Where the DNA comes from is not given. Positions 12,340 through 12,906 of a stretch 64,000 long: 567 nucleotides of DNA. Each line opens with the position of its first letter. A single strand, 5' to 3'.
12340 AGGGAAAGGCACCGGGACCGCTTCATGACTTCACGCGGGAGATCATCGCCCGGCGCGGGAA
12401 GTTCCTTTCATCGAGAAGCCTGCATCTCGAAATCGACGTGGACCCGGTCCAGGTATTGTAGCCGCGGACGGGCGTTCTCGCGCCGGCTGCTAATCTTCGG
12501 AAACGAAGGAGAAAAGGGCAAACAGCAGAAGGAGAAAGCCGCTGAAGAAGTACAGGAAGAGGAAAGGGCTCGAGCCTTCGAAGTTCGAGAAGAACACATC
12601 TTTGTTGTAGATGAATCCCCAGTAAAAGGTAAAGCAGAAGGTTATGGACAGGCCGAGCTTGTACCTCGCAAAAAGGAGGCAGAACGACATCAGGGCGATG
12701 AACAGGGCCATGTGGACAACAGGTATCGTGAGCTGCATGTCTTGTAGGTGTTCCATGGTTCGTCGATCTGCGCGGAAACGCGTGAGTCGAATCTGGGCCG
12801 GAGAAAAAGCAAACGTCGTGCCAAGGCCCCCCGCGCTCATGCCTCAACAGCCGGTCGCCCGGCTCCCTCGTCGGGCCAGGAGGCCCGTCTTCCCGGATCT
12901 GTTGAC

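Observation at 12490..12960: Consensus sigma-54 promoter dedicated to a tiny hydrophobic membrane protein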

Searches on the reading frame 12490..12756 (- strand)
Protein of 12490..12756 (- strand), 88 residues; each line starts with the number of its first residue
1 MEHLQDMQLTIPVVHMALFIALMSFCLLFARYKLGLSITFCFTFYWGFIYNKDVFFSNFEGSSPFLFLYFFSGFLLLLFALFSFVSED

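Call 11: find_related_loci(query=A2, collection=genome_contigs, flank=5000)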
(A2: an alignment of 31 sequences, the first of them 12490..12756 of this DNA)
Query A2 (88 aa) in genome_contigs; peptide patterns used: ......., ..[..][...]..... (x = any residue, [..] = any of these).
600 stretches matched a pattern, but none encodes a relative of the query by tblastn (E <= 1e-3).

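Call 22: find_related_loci(query=A2, collection=metagenome_contigs, flank=3000)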
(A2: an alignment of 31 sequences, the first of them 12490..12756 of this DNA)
Query A2 (88 aa) in metagenome_contigs; peptide patterns used: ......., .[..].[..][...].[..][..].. (x = any residue, [..] = any of these).
422 stretches matched a pattern; 23 encode a relative of the query (tblastn E <= 1e-3); 23 distinct loci.
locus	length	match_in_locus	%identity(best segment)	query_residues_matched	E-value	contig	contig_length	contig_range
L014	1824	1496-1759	88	1-88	6e-50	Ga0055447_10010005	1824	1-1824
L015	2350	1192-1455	93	1-88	2e-42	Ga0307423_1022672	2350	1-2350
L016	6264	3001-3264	89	1-88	7e-40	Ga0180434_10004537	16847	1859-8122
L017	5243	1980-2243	88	1-88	7e-40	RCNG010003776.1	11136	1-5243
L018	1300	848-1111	86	1-88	7e-41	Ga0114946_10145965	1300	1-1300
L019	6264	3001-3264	72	1-88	2e-39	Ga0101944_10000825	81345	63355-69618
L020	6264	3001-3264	88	1-88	7e-39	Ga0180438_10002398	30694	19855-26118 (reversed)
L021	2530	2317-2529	85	1-71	5e-39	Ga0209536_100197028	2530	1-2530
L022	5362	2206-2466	68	2-88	1e-38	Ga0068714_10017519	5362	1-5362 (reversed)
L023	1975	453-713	87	2-88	2e-38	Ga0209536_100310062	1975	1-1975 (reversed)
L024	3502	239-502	67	1-88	2e-38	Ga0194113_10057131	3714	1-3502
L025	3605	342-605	66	1-88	3e-38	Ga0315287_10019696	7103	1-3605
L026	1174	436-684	65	6-88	9e-35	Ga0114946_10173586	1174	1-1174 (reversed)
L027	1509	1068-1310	59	8-88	4e-29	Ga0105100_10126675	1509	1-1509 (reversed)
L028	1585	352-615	57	1-88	3e-28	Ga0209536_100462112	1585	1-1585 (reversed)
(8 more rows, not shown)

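Call 26: search_protein_families(library=ncbifam, proteins=[window:12490-12756:-], max_evalue=1)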
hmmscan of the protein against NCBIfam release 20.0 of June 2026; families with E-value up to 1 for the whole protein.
window:12490-12756:- (88 aa): 0 families

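Call 32: predict_structure(alignment_id=A2)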
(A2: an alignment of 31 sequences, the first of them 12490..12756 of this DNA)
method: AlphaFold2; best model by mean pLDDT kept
length: 88 residues; sequences in the alignment: 31
mean_pLDDT: 67.3   pTM: 0.48
mean pLDDT of the five models: 67.3, 67.3, 66.2, 62.2, 61.6
residues with pLDDT >= 90: 0; 70-90: 42; 50-70: 38; < 50: 8
segments of 3 or more residues with pLDDT < 50: 1-8
pLDDT, mean of each block of 10 residues (from residue 1): 48 65 65 68 76 66 71 77 71
secondary structure, 60 per line:
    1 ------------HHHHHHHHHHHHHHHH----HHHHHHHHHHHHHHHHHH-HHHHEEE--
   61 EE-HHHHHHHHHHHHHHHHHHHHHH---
elements in order: H13-28 H33-50 H52-55 E56-58 H64-85
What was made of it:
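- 12490..12756 (-): Coding sequence of an 88-aa small membrane protein (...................SFVSED) with three predicted transmembrane helices, from an uncharacterised family. AF2 model has helices 13-28, 33-50 and 64-85, pLDDT 67 (call 32).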

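Call 33: search_protein_representatives(alignment_id=A2)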
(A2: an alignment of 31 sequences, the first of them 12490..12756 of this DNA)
Query: 31 sequences, 85 profile positions. Proteins with E-value up to 0.001 (for the whole library): 193; up to 1e-10: 44; up to 1e-30: 3. The best 150 are listed.
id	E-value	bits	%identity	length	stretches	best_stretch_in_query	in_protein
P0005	4.9e-41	155.3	-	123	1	1-85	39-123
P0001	9.5e-40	151.1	-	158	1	1-85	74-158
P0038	7.6e-38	145.0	-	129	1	3-85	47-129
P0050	2.1e-30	121.2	-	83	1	4-85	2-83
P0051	2.4e-26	108.2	-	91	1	3-85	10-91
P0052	7.3e-23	97.0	-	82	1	4-84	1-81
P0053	6.4e-21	90.8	-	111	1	2-85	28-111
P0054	1.1e-19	86.8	-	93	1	4-84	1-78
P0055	1.7e-19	86.2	-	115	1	3-84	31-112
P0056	2.9e-17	79.1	-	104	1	3-84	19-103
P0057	3.5e-17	78.8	-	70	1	34-85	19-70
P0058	9.2e-17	77.5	-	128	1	4-84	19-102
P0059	1.2e-16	77.1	-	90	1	2-85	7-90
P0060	1.8e-16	76.5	-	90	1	2-83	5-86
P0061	5.1e-16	75.1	-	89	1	3-84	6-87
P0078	3.0e-13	66.2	-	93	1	2-84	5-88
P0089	3.6e-11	59.5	-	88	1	2-84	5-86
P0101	5.9e-10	55.6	-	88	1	4-85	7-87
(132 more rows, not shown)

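Call 35: search_protein_families(library=pfam, alignment_id=A3, max_evalue=1)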
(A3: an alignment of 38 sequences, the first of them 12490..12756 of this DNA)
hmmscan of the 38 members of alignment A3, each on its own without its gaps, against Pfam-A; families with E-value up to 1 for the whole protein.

A. member 1, window:12490-12756:- (88 aa): 1 family
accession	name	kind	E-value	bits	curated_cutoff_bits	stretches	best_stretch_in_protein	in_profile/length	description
PF11118.13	DUF2627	-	0.46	11.5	22.4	1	38-81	10-53/76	Protein of unknown function (DUF2627)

B. families by the number of members that match (of 38 scanned): 24 families
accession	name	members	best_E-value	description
PF07399.17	Na_H_antiport_3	2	0.0019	Putative Na+/H+ antiporter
PF00335.26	Tetraspanin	2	0.17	Tetraspanin family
PF09874.14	DUF2101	2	0.36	Predicted membrane protein (DUF2101)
PF05101.18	VirB3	1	0.029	Type IV secretory pathway, VirB3-like protein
PF13273.12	DUF4064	1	0.042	Protein of unknown function (DUF4064)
PF02517.21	Rce1-like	1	0.042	Type II CAAX prenyl endopeptidase Rce1-like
PF03208.24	PRA1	1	0.065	PRA1 family protein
PF06724.16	DUF1206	1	0.074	Domain of Unknown Function (DUF1206)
PF03390.20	2HCT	1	0.08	2-hydroxycarboxylate transporter family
PF19942.4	DUF6404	1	0.098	Family of unknown function (DUF6404)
PF11119.13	DUF2633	1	0.11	Protein of unknown function (DUF2633)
PF14770.11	TMEM18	1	0.18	Transmembrane protein 18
PF14715.11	FixP_N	1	0.21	N-terminal domain of cytochrome oxidase-cbb3, FixP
PF11833.13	CPP1-like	1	0.21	Protein CHAPERONE-LIKE PROTEIN OF POR1-like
PF13493.11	DUF4118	1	0.26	Domain of unknown function (DUF4118)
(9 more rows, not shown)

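Call 36: search_solved_structures(query=A3, max_evalue=10)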
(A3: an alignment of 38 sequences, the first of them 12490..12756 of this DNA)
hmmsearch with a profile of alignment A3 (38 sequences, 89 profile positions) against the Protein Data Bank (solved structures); distinct sequences matched with E-value up to 10: 0.

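Call 39: find_related_loci(query=A4, collection=genome_contigs, flank=4000)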
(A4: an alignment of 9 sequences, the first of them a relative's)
Query A4 (93 aa) in genome_contigs; peptide patterns used: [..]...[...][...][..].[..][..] (x = any residue, [..] = any of these).
95 stretches matched a pattern; 67 encode a relative of the query (tblastn E <= 1e-3); 67 distinct loci.
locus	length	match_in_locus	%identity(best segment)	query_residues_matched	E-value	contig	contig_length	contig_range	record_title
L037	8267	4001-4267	65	1-89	5e-35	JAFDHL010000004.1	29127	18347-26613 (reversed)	MAG: Deltaproteobacteria bacterium isolate Meg22_1214_Bin_234 Meg22_1214_Bin_234_scaffold_4112, whole genome shotgun seq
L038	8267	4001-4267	67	1-89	6e-34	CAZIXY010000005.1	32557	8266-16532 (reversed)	MAG TPA_asm: uncultured Desulfobacteraceae bacterium isolate binchicken_co256_358 genome assembly, contig: NODE_2085_len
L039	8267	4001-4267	63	1-89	4e-33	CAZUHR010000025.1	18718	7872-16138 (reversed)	MAG TPA_asm: uncultured Desulfobacteraceae bacterium isolate binchicken_co129_132 genome assembly, contig: NODE_8604_len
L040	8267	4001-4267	62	1-89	6e-33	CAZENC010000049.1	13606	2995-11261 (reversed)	MAG TPA_asm: uncultured Desulfobacteraceae bacterium isolate binchicken_co129_8 genome assembly, contig: NODE_13851_leng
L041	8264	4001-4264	67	1-88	1e-32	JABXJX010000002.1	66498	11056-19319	MAG: Desulfobacterales bacterium isolate CR_Bin_073 NODE_2_length_66498_cov_6.633008, whole genome shotgun sequence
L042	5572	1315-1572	62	1-86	4e-32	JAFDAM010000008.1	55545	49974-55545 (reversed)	MAG: Deltaproteobacteria bacterium isolate AB_3033_Bin_183 AB_3033_Bin_183_scaffold_738, whole genome shotgun sequence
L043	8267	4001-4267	67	1-89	4e-30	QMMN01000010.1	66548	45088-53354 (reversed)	MAG: Deltaproteobacteria bacterium isolate B60_G16 B60_Guay16_scaffold_00075, whole genome shotgun sequence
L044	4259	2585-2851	57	1-90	5e-30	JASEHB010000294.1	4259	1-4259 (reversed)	MAG: Desulfatibacillaceae bacterium isolate Yes70-12 NODE_9793_length_4259_cov_3.459324, whole genome shotgun sequence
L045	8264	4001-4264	56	6-93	6e-29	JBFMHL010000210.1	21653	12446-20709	MAG: Thermodesulfobacteriota bacterium isolate MAG322 MAG322_210, whole genome shotgun sequence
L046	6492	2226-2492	57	1-90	7e-29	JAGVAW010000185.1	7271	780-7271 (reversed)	MAG: Desulfobacterales bacterium isolate DeMMO6_21 c_000000062948, whole genome shotgun sequence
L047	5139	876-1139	56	2-89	3e-28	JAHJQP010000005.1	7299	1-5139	MAG: Proteobacteria bacterium isolate OS_PC_MetaG.mb.110 OS_PC_MetaG.mb.110_k141_6041, whole genome shotgun sequence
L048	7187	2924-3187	57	1-89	5e-28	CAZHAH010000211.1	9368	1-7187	MAG TPA_asm: uncultured Desulfobacteraceae bacterium isolate SRP167671_co2_229 genome assembly, contig: NODE_9228_length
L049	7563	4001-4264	51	1-88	5e-28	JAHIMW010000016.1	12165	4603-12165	MAG: Proteobacteria bacterium isolate KR13_N2.mb.84 KR13_N2.mb.84_k141_24137, whole genome shotgun sequence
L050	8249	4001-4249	53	1-83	2e-27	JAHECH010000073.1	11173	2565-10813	MAG: Deltaproteobacteria bacterium isolate Ww165 NODE_13429_length_11173_cov_2.431325, whole genome shotgun sequence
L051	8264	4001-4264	54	1-89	6e-27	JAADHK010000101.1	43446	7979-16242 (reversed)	MAG: Deltaproteobacteria bacterium isolate M_MetaBat.189 contig-127_1130, whole genome shotgun sequence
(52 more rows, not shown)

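Call 66: list_cluster_members(proteins=[window:12490-12756:-, P0022, P0042, P0046, P0047, P0002, P0078, P0060, P0089, P0101])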
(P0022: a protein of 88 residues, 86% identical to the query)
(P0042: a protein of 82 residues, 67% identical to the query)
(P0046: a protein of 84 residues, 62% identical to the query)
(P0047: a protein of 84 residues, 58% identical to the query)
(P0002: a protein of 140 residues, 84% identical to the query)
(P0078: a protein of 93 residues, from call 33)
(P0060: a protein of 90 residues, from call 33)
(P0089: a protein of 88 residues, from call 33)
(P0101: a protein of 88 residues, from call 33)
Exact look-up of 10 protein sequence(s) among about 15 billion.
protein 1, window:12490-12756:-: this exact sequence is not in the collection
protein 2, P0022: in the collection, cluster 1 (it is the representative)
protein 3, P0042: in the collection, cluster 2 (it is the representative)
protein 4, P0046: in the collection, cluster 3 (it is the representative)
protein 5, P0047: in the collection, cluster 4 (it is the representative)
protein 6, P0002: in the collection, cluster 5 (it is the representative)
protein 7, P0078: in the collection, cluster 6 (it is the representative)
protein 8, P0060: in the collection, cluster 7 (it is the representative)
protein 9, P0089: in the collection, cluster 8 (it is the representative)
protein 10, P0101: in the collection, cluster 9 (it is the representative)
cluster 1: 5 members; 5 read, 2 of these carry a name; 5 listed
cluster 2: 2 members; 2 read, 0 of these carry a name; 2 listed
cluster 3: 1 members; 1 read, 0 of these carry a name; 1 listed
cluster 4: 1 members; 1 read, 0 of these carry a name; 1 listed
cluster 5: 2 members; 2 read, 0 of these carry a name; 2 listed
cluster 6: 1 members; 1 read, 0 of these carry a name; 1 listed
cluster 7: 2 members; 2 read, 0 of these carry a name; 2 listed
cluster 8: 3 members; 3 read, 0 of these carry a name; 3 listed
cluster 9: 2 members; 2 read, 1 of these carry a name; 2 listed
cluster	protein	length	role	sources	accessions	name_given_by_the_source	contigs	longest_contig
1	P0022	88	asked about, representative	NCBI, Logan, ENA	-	-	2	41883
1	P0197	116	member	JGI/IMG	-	hypothetical protein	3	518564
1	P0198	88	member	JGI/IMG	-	hypothetical protein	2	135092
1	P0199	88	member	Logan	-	-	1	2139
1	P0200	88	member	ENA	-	-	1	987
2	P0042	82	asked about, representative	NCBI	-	-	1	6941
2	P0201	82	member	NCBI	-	-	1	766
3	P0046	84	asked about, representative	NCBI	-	-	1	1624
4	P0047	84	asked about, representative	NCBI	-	-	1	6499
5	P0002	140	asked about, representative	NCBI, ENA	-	-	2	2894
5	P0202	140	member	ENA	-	-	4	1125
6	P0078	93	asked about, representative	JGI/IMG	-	-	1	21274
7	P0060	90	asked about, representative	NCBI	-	-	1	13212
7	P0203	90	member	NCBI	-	-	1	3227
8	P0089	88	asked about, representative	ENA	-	-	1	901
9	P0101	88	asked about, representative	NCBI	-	-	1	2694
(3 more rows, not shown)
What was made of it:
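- On Any curated protein family (Pfam-A, NCBIfam) or solved structure: All source names are 'hypothetical protein' (call 66).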
